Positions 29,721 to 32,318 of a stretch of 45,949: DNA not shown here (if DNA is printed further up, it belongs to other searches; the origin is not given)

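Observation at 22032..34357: T9SS-type cargo gene embedded among Wzx, AsnB-like amidotransferase, FemAB-like and GT4 genes: possible cargo-anchoring glycan pathway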

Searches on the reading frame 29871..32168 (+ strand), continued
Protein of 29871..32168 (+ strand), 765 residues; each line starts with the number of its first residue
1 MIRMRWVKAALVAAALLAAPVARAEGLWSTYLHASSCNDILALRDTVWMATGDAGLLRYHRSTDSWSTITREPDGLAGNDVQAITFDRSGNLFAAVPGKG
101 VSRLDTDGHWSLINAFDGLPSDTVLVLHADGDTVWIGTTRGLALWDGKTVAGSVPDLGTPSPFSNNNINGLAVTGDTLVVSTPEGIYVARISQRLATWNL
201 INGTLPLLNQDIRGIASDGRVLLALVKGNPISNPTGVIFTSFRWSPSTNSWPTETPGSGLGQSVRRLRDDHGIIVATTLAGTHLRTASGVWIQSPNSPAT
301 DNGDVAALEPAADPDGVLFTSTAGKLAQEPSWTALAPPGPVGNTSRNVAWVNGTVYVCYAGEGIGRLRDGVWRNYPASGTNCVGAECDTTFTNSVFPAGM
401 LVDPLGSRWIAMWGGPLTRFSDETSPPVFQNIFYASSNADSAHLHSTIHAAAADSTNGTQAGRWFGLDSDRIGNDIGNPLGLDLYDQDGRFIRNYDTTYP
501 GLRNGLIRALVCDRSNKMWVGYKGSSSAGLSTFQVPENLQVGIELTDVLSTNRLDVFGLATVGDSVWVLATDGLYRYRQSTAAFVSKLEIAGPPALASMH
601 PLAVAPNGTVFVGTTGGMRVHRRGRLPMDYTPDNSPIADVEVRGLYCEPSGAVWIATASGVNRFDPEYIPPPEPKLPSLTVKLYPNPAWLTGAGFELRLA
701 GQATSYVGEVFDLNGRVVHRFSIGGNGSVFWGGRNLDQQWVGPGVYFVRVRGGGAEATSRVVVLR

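Call 69: find_encoding_contigs(protein=P0367, flank=10000, max_places=2)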
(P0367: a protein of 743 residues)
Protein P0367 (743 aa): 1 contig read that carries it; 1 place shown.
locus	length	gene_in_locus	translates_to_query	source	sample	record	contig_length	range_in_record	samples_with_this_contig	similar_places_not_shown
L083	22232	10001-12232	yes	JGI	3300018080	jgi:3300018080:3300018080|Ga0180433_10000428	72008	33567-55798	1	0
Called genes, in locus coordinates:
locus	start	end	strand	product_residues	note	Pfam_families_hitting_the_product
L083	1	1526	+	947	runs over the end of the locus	PF05018:CFA20_dom (weak), PF21174:Glce_b_sandwich (faint), PF06662:C5-epim_C, PF13860:FlgD_ig (weak), PF18962:Por_Secre_tail (weak)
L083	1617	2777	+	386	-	PF13439:Glyco_transf_4, PF13579:Glyco_trans_4_4, PF00534:Glycos_transf_1, PF13692:Glyco_trans_1_4, PF13524:Glyco_trans_1_2 (weak)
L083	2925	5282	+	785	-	PF00953:Glycos_transf_4, PF13727:CoA_binding_3 (weak), PF02397:Bac_transf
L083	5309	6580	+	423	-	PF02403:Seryl_tRNA_N, PF00587:tRNA-synt_2b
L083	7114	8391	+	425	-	PF02518:HATPase_c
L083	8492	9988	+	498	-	PF20154:LNT_N, PF00795:CN_hydrolase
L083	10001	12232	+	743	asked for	PF08450:SGL (faint), PF21544:PorZ_N_b_propeller (faint), PF07494:Reg_prop (faint)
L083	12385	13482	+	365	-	PF13439:Glyco_transf_4, PF13477:Glyco_trans_4_2, PF13579:Glyco_trans_4_4, PF00534:Glycos_transf_1, PF13692:Glyco_trans_1_4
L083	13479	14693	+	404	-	-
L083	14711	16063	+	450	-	PF13439:Glyco_transf_4, PF13579:Glyco_trans_4_4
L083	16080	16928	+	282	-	PF00535:Glycos_transf_2, PF10111:Glyco_tranf_2_2 (faint), PF13641:Glyco_tranf_2_3, PF13632:Glyco_trans_2_3 (faint)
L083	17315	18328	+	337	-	PF00404:Dockerin_1 (weak)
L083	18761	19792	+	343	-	PF04055:Radical_SAM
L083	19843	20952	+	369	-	PF04055:Radical_SAM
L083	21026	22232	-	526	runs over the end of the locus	PF00082:Peptidase_S8, PF00404:Dockerin_1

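Call 73: find_encoding_contigs(protein=P0344, flank=10000, max_places=2)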
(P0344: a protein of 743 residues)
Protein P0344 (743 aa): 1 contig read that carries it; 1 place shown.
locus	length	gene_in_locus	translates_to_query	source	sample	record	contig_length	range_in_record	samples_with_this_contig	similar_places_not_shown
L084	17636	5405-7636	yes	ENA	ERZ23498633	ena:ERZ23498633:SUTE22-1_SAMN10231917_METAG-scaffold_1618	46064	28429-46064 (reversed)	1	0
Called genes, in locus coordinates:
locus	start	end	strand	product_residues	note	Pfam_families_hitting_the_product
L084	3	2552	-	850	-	?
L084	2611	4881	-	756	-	PF02163:Peptidase_M50 (weak), PF25917:BSH_RND (weak), PF25973:BSH_CzcB (weak), PF25881:HH_YBHG, PF25954:Beta-barrel_RND_2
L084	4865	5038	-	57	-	-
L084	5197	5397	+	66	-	-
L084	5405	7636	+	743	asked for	PF07494:Reg_prop (faint), PF13860:FlgD_ig (weak)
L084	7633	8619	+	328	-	PF07395:Mig-14 (weak), PF13480:Acetyltransf_6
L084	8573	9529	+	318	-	PF00701:DHDPS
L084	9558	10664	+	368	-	-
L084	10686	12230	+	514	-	PF01039:Carboxyl_trans, PF03255:ACCA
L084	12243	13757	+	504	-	PF00289:Biotin_carb_N, PF02222:ATP-grasp (weak), PF02786:CPSase_L_D2, PF07478:Dala_Dala_lig_C, PF02785:Biotin_carb_C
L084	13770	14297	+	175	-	PF25917:BSH_RND (faint), PF25973:BSH_CzcB (faint), PF00364:Biotin_lipoyl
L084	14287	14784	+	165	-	PF00190:Cupin_1 (weak), PF07883:Cupin_2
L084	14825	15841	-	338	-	PF03786:UxuA, PF01261:AP_endonuc_2, PF03786:UxuA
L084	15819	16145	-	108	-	PF07635:PSCyt1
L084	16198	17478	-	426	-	PF13378:MR_MLE_C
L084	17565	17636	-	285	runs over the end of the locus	PF06177:QueT, PF07155:ECF-ribofla_trS (weak)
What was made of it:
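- The partner that stays when all else is lost is the cytoplasmic FemAB-like enzyme, not a GT-C (call 73).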

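Call 74: find_encoding_contigs(protein=P0306, flank=10000, max_places=2)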
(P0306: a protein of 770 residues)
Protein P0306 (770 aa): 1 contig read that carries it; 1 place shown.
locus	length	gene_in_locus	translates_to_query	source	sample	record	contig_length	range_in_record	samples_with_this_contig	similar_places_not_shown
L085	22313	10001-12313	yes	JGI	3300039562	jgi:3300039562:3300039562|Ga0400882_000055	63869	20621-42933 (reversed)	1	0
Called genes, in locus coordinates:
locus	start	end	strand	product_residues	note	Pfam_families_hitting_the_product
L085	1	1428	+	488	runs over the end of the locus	PF01943:Polysacc_synt, PF13440:Polysacc_synt_3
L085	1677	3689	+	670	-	PF13522:GATase_6, PF13537:GATase_7, PF00733:Asn_synthase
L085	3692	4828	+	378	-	PF13692:Glyco_trans_1_4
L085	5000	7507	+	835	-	-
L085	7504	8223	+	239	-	PF00535:Glycos_transf_2, PF13641:Glyco_tranf_2_3 (weak)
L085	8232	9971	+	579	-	PF00535:Glycos_transf_2, PF13641:Glyco_tranf_2_3, PF13727:CoA_binding_3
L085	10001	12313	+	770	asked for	PF08450:SGL (faint), PF07494:Reg_prop (faint)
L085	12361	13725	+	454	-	PF13727:CoA_binding_3 (weak), PF00106:adh_short (weak), PF04321:RmlD_sub_bind, PF01073:3Beta_HSD, PF01370:Epimerase, PF02719:Polysacc_synt_2, PF08659:KR, PF16363:GDP_Man_Dehyd, +1 more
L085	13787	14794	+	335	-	PF13480:Acetyltransf_6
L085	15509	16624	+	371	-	PF13439:Glyco_transf_4, PF13477:Glyco_trans_4_2, PF13579:Glyco_trans_4_4, PF00534:Glycos_transf_1, PF13692:Glyco_trans_1_4, PF13524:Glyco_trans_1_2 (weak)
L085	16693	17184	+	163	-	PF13577:SnoaL_4, PF13474:SnoaL_3 (faint), PF14534:DUF4440, PF12680:SnoaL_2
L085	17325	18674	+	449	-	PF13579:Glyco_trans_4_4, PF13439:Glyco_transf_4, PF13692:Glyco_trans_1_4 (faint)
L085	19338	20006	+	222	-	PF13620:CarboxypepD_reg, PF14686:fn3_3 (weak)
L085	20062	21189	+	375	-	-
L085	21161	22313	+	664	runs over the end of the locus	PF14827:dCache_3 (weak), PF00672:HAMP, PF00512:HisKA, PF02518:HATPase_c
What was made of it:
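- L085: the same with Wzx-AsnB-GT4-YfhO-GT2 upstream (call 74).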

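Call 75: find_encoding_contigs(protein=P0329, flank=10000, max_places=2)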
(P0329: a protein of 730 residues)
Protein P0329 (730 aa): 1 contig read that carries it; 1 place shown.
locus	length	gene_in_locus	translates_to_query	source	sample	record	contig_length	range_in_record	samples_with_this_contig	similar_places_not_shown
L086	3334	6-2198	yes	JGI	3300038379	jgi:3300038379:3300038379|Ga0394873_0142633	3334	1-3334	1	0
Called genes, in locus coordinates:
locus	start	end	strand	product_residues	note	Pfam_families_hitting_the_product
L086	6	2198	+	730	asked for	PF07494:Reg_prop (faint), PF08450:SGL (faint), PF13860:FlgD_ig (weak)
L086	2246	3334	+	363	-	?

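Call 83: search_protein_families(library=pfam, proteins=[L083:13479-14693:+, L086:2246-3334:+, L084:7633-8619:+, L084:9558-10664:+, L085:13787-14794:+, L082:5716-6831:+, L085:5000-7507:+, L085:20062-21189:+], max_evalue=0.1)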
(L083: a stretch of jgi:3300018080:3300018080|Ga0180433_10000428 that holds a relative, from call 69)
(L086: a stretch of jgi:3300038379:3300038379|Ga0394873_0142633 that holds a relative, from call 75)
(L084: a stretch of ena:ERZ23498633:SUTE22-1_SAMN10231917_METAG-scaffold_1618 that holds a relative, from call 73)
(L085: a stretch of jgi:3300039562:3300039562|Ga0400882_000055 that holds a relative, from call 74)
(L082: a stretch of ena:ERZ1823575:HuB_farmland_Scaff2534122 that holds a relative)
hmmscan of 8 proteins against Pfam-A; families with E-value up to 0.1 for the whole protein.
L083:13479-14693:+ (404 aa): 1 family
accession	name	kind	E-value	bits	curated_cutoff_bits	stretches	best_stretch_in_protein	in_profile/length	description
PF01027.25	Bax1-I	-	0.011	15.9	34.1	1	17-97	15-94/207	Inhibitor of apoptosis-promoting Bax1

L086:2246-3334:+ (363 aa): 14 families
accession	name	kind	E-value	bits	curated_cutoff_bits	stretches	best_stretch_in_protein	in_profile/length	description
PF02719.21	Polysacc_synt_2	-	2.5e-94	316.2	20.2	1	129-363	1-241/293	Polysaccharide biosynthesis protein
PF01370.27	Epimerase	-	5.5e-27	95.2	20.9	1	129-349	1-238/240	NAD dependent epimerase/dehydratase family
PF04321.23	RmlD_sub_bind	-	1.3e-16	61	27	1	128-296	2-154/287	RmlD substrate binding domain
PF16363.11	GDP_Man_Dehyd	-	3.1e-15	56.9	27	1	130-253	1-130/332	GDP-mannose 4,6 dehydratase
PF01073.25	3Beta_HSD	-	2.7e-12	46.7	22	1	130-258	1-122/280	3-beta hydroxysteroid dehydrogenase/isomerase family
PF08659.16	KR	-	1.4e-09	38.5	22.6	1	128-252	2-136/180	KR domain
PF13460.12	NAD_binding_10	-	1.3e-08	35.4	27.2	1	133-257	1-103/184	NAD(P)H-binding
PF13727.12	CoA_binding_3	-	9.3e-08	32.7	25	1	14-84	105-175/175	CoA-binding domain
PF00106.31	adh_short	-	1.8e-06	28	26.6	1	129-200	3-71/195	short chain dehydrogenase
PF07993.18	NAD_binding_4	-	1.5e-05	24.7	20.1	1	203-257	90-141/258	Male sterility protein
PF00300.27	His_Phos_1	-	0.00055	20.1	21.7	1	38-105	29-99/194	Histidine phosphatase superfamily (branch 1)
PF02670.22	DXP_reductoisom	-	0.011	16.9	21.7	0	187-249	33-95/129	1-deoxy-D-xylulose 5-phosphate reductoisomerase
PF00899.27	ThiF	-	0.037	13.6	28.1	1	124-156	18-49/238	ThiF family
PF12953.12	DUF3842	-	0.062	14.1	28.5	0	130-166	4-40/130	Domain of unknown function (DUF3842)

L084:7633-8619:+ (328 aa): 3 families
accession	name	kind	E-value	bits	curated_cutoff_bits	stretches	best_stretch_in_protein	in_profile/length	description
PF13480.13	Acetyltransf_6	-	3.9e-11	43.7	22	1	167-297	2-137/143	Acetyltransferase (GNAT) domain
PF07395.17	Mig-14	-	6.2e-06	26.2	22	1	148-259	95-201/264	Mig-14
PF02388.22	FemAB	-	0.021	14.1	24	0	156-198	162-201/406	FemAB family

L084:9558-10664:+ (368 aa): 1 family
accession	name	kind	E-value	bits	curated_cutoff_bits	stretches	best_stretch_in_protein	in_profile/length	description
PF13524.12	Glyco_trans_1_2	-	0.0026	18.2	25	1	247-354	33-143/144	Glycosyl transferase-like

L085:13787-14794:+ (335 aa): 2 families
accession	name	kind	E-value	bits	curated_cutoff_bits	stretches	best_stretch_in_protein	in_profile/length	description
PF13480.13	Acetyltransf_6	-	2.3e-21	76.9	22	1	164-302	6-142/143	Acetyltransferase (GNAT) domain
PF02388.22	FemAB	-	0.00024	20.5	24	1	159-203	168-211/406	FemAB family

L082:5716-6831:+ (371 aa): 1 family
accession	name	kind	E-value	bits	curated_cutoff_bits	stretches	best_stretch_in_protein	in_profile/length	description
PF13480.13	Acetyltransf_6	-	9.7e-12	45.7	22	1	171-285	4-124/143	Acetyltransferase (GNAT) domain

L085:5000-7507:+ (835 aa): 2 families
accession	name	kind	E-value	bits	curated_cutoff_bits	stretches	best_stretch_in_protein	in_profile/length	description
PF09586.16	YfhO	-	0.0021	17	28.5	1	742-807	767-833/835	Bacterial membrane protein YfhO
PF10131.15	PTPS_related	-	0.02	13.8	26.4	1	154-492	30-324/621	6-pyruvoyl-tetrahydropterin synthase related domain; membrane protein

L085:20062-21189:+ (375 aa): 0 families
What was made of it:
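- L084: PorZ-like overlapped by a FemAB-like gene and no other glycan genes except one weak, sub-cutoff GT-like hit two genes on (calls 73, 83). In L084 the PorZ-like/FemAB-like pair stands with no other clear glycan genes (calls 73, 83).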

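Call 85: search_solved_structures(query=P0367, max_evalue=0.01)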
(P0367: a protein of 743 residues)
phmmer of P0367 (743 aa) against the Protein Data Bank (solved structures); distinct sequences matched with E-value up to 0.01: 5.
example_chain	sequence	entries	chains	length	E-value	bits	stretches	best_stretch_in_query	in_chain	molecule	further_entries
4a2l_A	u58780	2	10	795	4.1e-20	74.8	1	519-643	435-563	TWO-COMPONENT SYSTEM SENSOR HISTIDINE KINASE/RESPONSE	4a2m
5m11_A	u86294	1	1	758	2e-17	65.9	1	283-742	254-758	Immunoreactive 84kD antigen PG93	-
3v9f_A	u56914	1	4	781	1.1e-13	53.6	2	342-605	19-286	Two-component system sensor histidine kinase/response regulator, hybrid (One-component sys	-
3va6_A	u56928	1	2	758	2.7e-10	42.3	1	51-148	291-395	Two-component system sensor histidine kinase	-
3ott_A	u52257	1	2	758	2.8e-10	42.3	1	51-148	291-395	Two-component system sensor histidine kinase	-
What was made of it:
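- On PorZ family (T9SS attachment-complex A-LPS delivery protein): Intermediate P0367 vs 5M11, E 2e-17 over residues 283-742 (call 85).
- One of those (P0367) hits 5M11 directly at E 2e-17 (call 85).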

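Call 86: search_solved_structures(query=A1, max_evalue=0.01)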
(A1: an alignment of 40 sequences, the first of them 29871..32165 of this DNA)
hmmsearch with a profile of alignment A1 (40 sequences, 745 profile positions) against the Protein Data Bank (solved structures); distinct sequences matched with E-value up to 0.01: 6.
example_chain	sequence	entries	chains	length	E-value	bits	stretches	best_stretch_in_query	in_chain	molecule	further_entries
4a2l_A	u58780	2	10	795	1.3e-36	129.2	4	589-647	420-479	TWO-COMPONENT SYSTEM SENSOR HISTIDINE KINASE/RESPONSE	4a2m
3v9f_A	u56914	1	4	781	3.5e-35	124.5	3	338-642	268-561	Two-component system sensor histidine kinase/response regulator, hybrid (One-component sys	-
5m11_A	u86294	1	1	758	8.7e-23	83.5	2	603-730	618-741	Immunoreactive 84kD antigen PG93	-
3ott_A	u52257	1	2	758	1.7e-20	76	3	481-646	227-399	Two-component system sensor histidine kinase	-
3va6_A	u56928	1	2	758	1.8e-20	75.9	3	481-646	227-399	Two-component system sensor histidine kinase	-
3osv_A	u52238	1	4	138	0.0099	17.2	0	688-731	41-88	Flagellar basal-body rod modification protein FlgD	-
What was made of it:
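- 29871..32168 (+): PorZ-like protein (765 aa): signal peptide, two beta-propellers, T9SS C-terminal domain. A1 profile vs 5M11, E 8.7e-23 (call 86).
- The A1 profile hits 5M11 at E 8.7e-23, colinear over the last blades and CTD (call 86). By sequence alone, HTCS Reg_prop sensors score higher than PorZ (129 against 83.5 bits, call 86).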

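Call 87: list_cluster_members(proteins=[P0274, P0279, P0280, P0283, P0306, P0329, P0332, P0344, P0367, P0379])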
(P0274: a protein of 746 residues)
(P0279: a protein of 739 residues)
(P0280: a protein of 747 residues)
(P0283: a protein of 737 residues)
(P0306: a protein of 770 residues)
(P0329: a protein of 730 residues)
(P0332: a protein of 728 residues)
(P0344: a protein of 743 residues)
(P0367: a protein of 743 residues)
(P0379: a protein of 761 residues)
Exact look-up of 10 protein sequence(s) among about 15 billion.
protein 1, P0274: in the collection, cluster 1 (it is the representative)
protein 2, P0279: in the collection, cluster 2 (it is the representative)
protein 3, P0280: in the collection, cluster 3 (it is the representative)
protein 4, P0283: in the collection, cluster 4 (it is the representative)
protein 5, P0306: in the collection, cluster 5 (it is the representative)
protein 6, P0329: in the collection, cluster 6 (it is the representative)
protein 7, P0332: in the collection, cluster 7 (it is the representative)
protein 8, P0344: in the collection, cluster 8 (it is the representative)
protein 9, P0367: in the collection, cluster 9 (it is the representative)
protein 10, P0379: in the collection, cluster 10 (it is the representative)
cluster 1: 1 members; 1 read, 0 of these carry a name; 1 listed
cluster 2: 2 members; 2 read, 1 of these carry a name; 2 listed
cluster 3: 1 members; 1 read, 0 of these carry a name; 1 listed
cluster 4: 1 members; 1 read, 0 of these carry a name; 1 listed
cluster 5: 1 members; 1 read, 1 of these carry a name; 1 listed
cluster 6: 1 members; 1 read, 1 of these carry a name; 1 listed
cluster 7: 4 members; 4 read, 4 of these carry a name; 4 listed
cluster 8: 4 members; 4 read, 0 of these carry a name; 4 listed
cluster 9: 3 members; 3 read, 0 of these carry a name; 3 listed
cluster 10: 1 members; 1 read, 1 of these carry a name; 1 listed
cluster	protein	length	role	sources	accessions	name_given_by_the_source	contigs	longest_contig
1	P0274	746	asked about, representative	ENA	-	-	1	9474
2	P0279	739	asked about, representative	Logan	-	-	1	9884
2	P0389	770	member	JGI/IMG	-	ligand-binding sensor domain-containing protein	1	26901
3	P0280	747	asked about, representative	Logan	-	-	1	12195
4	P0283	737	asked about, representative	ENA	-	-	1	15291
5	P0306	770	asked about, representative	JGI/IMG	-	ligand-binding sensor domain-containing protein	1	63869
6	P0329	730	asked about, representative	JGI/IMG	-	ligand-binding sensor domain-containing protein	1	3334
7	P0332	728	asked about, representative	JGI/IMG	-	ligand-binding sensor domain-containing protein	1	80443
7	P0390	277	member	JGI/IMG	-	hypothetical protein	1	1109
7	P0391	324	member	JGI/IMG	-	ligand-binding sensor domain-containing protein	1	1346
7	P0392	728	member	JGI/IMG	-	ligand-binding sensor domain-containing protein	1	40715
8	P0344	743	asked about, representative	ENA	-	-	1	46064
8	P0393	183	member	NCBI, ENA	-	-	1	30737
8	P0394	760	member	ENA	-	-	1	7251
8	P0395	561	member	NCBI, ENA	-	-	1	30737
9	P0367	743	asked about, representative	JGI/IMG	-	-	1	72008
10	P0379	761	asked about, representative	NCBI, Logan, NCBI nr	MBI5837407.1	MAG: hypothetical protein HZB25_09190 [Candidatus Eisenbacteria bacterium] | hypothetical protein [Candidatus Eisenbacteria bacterium]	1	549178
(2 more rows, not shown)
